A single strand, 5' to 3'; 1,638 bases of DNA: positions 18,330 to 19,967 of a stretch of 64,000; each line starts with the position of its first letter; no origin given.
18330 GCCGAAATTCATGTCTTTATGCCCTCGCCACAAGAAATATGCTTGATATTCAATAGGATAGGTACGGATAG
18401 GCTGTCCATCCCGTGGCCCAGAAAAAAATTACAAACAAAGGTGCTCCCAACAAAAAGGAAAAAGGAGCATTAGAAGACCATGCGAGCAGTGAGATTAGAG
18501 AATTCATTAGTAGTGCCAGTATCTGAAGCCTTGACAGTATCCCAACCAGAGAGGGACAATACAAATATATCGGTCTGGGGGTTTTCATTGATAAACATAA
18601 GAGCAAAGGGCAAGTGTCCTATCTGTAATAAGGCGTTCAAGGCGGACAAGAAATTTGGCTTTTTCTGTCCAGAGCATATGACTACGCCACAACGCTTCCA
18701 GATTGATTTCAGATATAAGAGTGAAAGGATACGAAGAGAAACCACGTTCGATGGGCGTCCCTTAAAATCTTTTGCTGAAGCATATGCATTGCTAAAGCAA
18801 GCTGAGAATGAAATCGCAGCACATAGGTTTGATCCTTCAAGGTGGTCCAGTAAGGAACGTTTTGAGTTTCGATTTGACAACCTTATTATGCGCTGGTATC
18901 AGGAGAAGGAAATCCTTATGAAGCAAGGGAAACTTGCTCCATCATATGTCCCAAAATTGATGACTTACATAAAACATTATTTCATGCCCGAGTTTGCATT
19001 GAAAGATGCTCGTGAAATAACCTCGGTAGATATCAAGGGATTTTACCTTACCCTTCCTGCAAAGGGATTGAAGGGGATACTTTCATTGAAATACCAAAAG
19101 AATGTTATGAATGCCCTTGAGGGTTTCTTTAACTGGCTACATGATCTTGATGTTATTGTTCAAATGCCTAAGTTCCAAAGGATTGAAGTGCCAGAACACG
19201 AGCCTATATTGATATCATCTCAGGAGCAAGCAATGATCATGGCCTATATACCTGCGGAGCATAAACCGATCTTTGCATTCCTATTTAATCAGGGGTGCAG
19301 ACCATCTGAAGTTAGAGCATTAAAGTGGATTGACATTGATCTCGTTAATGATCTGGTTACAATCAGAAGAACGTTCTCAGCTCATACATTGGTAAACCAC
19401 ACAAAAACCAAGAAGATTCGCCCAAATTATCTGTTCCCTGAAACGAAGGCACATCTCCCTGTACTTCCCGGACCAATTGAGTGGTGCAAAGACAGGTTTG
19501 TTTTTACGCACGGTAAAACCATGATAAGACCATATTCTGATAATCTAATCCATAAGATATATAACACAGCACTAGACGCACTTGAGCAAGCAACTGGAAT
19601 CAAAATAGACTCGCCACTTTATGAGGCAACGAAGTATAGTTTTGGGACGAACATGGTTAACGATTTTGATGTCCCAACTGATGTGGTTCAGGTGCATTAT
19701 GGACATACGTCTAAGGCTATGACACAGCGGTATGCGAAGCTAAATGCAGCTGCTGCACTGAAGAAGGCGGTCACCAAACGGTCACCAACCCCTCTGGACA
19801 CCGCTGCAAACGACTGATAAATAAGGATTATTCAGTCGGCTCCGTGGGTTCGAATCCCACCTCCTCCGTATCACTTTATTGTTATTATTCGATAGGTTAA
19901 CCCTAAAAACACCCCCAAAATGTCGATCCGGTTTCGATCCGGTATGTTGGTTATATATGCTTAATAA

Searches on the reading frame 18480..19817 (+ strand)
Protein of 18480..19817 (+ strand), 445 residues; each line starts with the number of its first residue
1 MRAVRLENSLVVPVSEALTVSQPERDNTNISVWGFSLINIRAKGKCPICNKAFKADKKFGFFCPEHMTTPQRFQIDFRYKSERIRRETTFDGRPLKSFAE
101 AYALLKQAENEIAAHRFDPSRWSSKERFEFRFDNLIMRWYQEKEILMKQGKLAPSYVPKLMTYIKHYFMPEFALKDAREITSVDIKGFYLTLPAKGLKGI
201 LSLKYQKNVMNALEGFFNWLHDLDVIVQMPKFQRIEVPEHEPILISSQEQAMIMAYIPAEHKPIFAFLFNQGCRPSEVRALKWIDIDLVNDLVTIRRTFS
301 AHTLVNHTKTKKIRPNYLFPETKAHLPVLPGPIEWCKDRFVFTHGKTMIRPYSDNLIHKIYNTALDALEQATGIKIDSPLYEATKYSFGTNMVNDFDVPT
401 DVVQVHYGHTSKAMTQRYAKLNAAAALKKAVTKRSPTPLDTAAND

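Call 86: search_protein_families(library=pfam, proteins=[window:18480-19817:+], max_evalue=0.001)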
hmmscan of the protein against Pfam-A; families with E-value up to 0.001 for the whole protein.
window:18480-19817:+ (445 aa): 2 families
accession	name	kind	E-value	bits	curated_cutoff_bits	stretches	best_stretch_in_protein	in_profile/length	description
PF00589.27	Phage_integrase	-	3e-12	47.1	27.1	1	257-423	20-170/172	Phage integrase family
PF12167.14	Arm-DNA-bind_2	-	0.00074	19.9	22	0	71-118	10-56/65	Arm DNA-binding domain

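Call 105: search_protein_families(library=ncbifam, proteins=[window:18480-19817:+], max_evalue=0.001)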
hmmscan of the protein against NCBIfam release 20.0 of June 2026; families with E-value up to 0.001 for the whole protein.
window:18480-19817:+ (445 aa): 5 families
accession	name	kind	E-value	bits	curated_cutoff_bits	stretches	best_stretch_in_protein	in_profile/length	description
NF040815.2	recomb_XerA_Arch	equivalog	1.8e-11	44.1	220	1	168-308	27-161/263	site-specific tyrosine recombinase/integron integrase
TIGR02249.1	integrase_gron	subfamily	1.1e-08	34.9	265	1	161-297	23-154/315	integron integrase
TIGR02225.1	recomb_XerD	equivalog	1.9e-05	24.1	329.6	1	155-433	20-285/290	site-specific tyrosine recombinase XerD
TIGR02224.1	recomb_XerC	equivalog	4.1e-05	23.1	335.15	0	171-296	35-165/295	tyrosine recombinase XerC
NF002331.0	PRK01287.1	subfamily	4.2e-05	22.7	371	1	200-298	94-201/365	site-specific tyrosine recombinase XerC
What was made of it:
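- On Integron cassette (attC): The only tyrosine recombinase (18480-19817) scores 35 bits against a cutoff of 265 for TIGR02249 (call 105).
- The only recombinase in the window is the tyrosine integrase of an unrelated 20-kb island (calls 86, 105). The only integrase scores 35 bits against a cutoff of 265 for integron integrase (call 105).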
